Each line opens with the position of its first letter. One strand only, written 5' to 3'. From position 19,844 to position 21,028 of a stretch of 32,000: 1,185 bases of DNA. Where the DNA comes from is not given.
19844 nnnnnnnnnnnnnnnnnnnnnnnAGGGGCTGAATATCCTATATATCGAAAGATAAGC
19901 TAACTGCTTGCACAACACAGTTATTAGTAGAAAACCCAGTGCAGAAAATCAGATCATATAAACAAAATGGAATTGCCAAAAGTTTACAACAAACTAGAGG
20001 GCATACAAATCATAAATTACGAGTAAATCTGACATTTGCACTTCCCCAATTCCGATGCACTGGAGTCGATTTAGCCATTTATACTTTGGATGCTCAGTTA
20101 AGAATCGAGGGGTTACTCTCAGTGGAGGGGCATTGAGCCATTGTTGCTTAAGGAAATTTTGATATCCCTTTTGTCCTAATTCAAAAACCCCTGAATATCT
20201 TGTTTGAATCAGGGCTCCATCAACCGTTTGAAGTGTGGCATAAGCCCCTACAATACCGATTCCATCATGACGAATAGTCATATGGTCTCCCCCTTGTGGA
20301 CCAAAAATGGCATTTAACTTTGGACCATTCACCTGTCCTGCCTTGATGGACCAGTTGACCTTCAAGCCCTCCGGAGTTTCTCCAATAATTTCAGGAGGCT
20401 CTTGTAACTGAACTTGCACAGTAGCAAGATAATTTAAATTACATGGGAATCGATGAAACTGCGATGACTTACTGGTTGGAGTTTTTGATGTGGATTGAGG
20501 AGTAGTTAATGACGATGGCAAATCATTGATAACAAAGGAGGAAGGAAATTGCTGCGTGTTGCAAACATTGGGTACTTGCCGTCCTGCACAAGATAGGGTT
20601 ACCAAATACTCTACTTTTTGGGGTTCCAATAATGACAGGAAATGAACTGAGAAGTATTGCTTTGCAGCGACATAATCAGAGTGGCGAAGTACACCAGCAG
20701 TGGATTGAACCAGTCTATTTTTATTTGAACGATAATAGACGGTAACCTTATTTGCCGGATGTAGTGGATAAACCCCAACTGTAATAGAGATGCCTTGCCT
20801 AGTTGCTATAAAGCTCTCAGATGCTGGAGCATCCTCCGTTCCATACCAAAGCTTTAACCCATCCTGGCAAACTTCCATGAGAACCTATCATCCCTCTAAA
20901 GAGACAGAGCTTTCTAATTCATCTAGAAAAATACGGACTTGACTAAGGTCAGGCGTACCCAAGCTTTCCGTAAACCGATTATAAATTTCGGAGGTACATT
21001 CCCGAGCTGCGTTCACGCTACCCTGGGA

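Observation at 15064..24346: Encapsulin gene cluster with non-canonical flavoenzyme and isoprenoid neighbours in a cyanobacterium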

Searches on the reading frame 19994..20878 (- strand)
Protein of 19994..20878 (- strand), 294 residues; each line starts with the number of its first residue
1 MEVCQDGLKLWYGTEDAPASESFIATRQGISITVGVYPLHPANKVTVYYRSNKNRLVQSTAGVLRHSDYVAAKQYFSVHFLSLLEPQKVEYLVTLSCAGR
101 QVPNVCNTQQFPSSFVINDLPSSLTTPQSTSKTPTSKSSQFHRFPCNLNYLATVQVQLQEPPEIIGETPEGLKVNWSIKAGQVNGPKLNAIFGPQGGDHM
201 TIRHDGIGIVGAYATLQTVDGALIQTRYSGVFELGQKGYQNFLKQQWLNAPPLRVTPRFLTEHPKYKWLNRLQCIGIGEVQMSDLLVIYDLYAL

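Call 3: search_protein_families(library=pfam, proteins=[window:19994-20878:-], max_evalue=0.01)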
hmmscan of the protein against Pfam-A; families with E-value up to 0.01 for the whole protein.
window:19994-20878:- (294 aa): 1 family
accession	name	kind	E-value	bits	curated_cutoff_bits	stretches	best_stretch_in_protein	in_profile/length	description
PF11578.13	DUF3237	-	7.2e-30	104.1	24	1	147-293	2-148/149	Protein of unknown function (DUF3237)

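Call 4: search_protein_families(library=ncbifam, proteins=[window:19994-20878:-], max_evalue=0.01)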
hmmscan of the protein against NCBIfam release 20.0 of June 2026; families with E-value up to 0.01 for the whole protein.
window:19994-20878:- (294 aa): 2 families
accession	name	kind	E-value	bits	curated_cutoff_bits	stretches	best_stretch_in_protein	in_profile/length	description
NF002047.0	PRK00872.1-4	equivalog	4.3e-09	36.4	286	1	152-272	38-160/181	hypothetical protein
NF002045.0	PRK00872.1-1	equivalog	2.9e-08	33.5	246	1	149-277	8-137/153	hypothetical protein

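Call 60: find_homologous_proteins(query=window:19994-20878:-, max_evalue=0.00001)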
Query window:19994-20878:- (294 aa): 94 proteins with E <= 0.00001 among 532 candidates.
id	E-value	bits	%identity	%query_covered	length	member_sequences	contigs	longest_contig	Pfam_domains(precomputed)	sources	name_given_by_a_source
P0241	8.4e-197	670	99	100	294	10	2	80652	PF11578.14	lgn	-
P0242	7.2e-173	592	87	100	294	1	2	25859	PF11578.14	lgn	-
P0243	8.2e-173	591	88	100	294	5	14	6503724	PF11578.14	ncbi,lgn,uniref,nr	ncbi:DUF3237 domain-containing protein [Acaryochloris marina]|uniref:Uncharacterized protein n=1 Tax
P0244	1.3e-150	518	78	100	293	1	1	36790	PF11578.14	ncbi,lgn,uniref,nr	ncbi:DUF3237 domain-containing protein [Acaryochloris sp. IP29b_bin.137]|uniref:DUF3237 domain-conta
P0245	2.8e-141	488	71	100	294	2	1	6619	PF11578.14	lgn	-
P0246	2.5e-139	481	73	100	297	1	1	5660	PF11578.14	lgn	-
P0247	1.8e-107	377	60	100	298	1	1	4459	PF11578.14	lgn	-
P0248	1.4e-103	364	58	99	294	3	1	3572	PF11578.14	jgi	jgi:Protein of unknown function (DUF3237)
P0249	2.0e-99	350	57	100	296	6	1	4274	PF11578.14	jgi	-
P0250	5.1e-98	346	55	100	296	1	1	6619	PF11578.14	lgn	-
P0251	4.0e-97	343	55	100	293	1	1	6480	PF11578.14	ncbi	-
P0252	8.7e-97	342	55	100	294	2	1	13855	PF11578.14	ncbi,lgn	-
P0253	3.7e-96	340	54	100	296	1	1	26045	PF11578.14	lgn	-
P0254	3.8e-96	340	55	99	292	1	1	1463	PF11578.14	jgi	jgi:hypothetical protein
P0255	5.7e-96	339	55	100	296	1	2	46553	PF11578.14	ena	-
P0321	7.9e-58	214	41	100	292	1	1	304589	PF11578.14,PF22184.3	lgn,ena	-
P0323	1.8e-57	213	42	100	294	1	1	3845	PF11578.14,PF22184.3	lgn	-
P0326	1.0e-52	197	41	100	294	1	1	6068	PF11578.14,PF22184.3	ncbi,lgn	ncbi:MAG: DUF3237 domain-containing protein [Nitrospirales bacterium]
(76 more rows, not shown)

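Call 62: search_protein_families(library=pfam, proteins=[P0321, P0326, P0323], max_evalue=0.1)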
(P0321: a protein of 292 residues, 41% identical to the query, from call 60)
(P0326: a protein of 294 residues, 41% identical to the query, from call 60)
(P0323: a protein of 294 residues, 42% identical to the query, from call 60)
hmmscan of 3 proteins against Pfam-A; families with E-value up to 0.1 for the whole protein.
P0321 (292 aa): 3 families
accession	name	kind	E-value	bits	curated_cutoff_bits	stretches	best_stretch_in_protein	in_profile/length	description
PF11578.13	DUF3237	-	1.1e-27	97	24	1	148-290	4-148/149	Protein of unknown function (DUF3237)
PF22184.2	CBM_56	-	5.4e-06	27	27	1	25-93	4-65/75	Carbohydrate binding module family 56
PF16825.11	DUF5075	-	0.095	12.8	22.6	0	234-290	113-169/173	IGP family C-type lectin domain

P0326 (294 aa): 2 families
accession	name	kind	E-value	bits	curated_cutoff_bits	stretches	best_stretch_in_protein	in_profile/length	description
PF11578.13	DUF3237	-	2.5e-28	99.1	24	1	147-290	3-148/149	Protein of unknown function (DUF3237)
PF22184.2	CBM_56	-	4.3e-06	27.3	27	1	26-93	5-65/75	Carbohydrate binding module family 56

P0323 (294 aa): 2 families
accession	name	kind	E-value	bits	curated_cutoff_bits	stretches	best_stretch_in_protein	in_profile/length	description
PF11578.13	DUF3237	-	4.6e-31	108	24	1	146-290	2-148/149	Protein of unknown function (DUF3237)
PF22184.2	CBM_56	-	8.6e-07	29.5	27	1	26-93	5-65/75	Carbohydrate binding module family 56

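Call 69: predict_structure(alignment_id=A3)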
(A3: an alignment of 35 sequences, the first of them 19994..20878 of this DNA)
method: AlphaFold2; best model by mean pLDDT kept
length: 294 residues; sequences in the alignment: 35
mean_pLDDT: 85.2   pTM: 0.53
mean pLDDT of the five models: 85.2, 84.9, 83.3, 81.9, 80.7
residues with pLDDT >= 90: 161; 70-90: 91; 50-70: 25; < 50: 17
segments of 3 or more residues with pLDDT < 50: 121-137
pLDDT, mean of each block of 10 residues (from residue 1): 91 87 64 93 90 80 87 92 78 90 76 80 41 45 74 92 94 93 89 86 96 94 95 94 90 96 96 94 93 92
secondary structure, 60 per line:
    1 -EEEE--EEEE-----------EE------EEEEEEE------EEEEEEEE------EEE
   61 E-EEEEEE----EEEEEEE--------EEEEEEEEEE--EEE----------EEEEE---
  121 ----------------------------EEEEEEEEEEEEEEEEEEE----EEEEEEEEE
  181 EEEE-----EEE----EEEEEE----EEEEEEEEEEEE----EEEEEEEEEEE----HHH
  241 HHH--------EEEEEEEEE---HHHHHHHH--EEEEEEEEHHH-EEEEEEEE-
elements in order: E2-5 E8-11 E31-37 E44-51 E58-61 E63-68 E73-79 E88-97 E100-102 E113-117 E149-167 E172-184 E190-192 E197-202 E207-218 E223-233 H238-243 E252-260 H264-271 E274-281 E286-293

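Call 73: fold_search(model_id=the predicted structure, library=pdb)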
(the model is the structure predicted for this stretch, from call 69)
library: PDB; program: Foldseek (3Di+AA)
matches with E <= 10: 1056; with E <= 0.001: 23
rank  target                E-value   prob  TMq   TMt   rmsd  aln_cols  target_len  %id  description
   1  3g7g_B                9.0e-11  1.00  0.45  0.89   2.9       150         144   22  Crystal structure of the protein with unknown function from Clostridium acetobutylicum ATCC 824 (released 2009-03-17)
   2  3g7g_G                2.2e-10  1.00  0.45  0.87   2.7       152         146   22  Crystal structure of the protein with unknown function from Clostridium acetobutylicum ATCC 824 (released 2009-03-17)
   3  4pux                  2.3e-10  1.00  0.44  0.79   4.6       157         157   27  Crystal structure of a beta-barrel like protein (ABAYE2633) from Acinetobacter baumannii AYE at 1.43 A resolution (released 2014-06-18)
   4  3g7g_A                2.8e-10  1.00  0.46  0.88   1.8       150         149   22  Crystal structure of the protein with unknown function from Clostridium acetobutylicum ATCC 824 (released 2009-03-17)
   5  3g7g_H                3.8e-10  1.00  0.47  0.88   2.1       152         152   23  Crystal structure of the protein with unknown function from Clostridium acetobutylicum ATCC 824 (released 2009-03-17)
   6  3g7g_C                4.2e-10  1.00  0.45  0.88   2.3       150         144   23  Crystal structure of the protein with unknown function from Clostridium acetobutylicum ATCC 824 (released 2009-03-17)
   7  3g7g_F                6.3e-10  1.00  0.45  0.86   2.2       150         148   23  Crystal structure of the protein with unknown function from Clostridium acetobutylicum ATCC 824 (released 2009-03-17)
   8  3g7g_D                6.6e-10  1.00  0.44  0.83   2.4       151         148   22  Crystal structure of the protein with unknown function from Clostridium acetobutylicum ATCC 824 (released 2009-03-17)
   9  3c5o_D                2.4e-09  1.00  0.45  0.84   2.6       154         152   23  Crystal structure of the conserved protein of unknown function RPA1785 from Rhodopseudomonas palustris (released 2008-02-19)
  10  3c5o_A                7.3e-09  1.00  0.44  0.83   2.9       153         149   24  Crystal structure of the conserved protein of unknown function RPA1785 from Rhodopseudomonas palustris (released 2008-02-19)
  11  3c5o_B                1.2e-08  1.00  0.45  0.82   3.0       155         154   22  Crystal structure of the conserved protein of unknown function RPA1785 from Rhodopseudomonas palustris (released 2008-02-19)
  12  3g7g_E                1.2e-08  1.00  0.39  0.82   3.6       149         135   23  Crystal structure of the protein with unknown function from Clostridium acetobutylicum ATCC 824 (released 2009-03-17)
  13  3c5o_C                1.7e-08  1.00  0.44  0.82   2.9       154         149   22  Crystal structure of the conserved protein of unknown function RPA1785 from Rhodopseudomonas palustris (released 2008-02-19)
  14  6jjs                  1.8e-06  1.00  0.37  0.78   3.9       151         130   20  Crystal structure of an enzyme from Penicillium herquei in condition2 (released 2020-01-01)
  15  6jjt_D                2.3e-06  1.00  0.39  0.82   3.3       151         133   21  Crystal structure of an enzyme from Penicillium herquei in condition1 (released 2020-01-01)
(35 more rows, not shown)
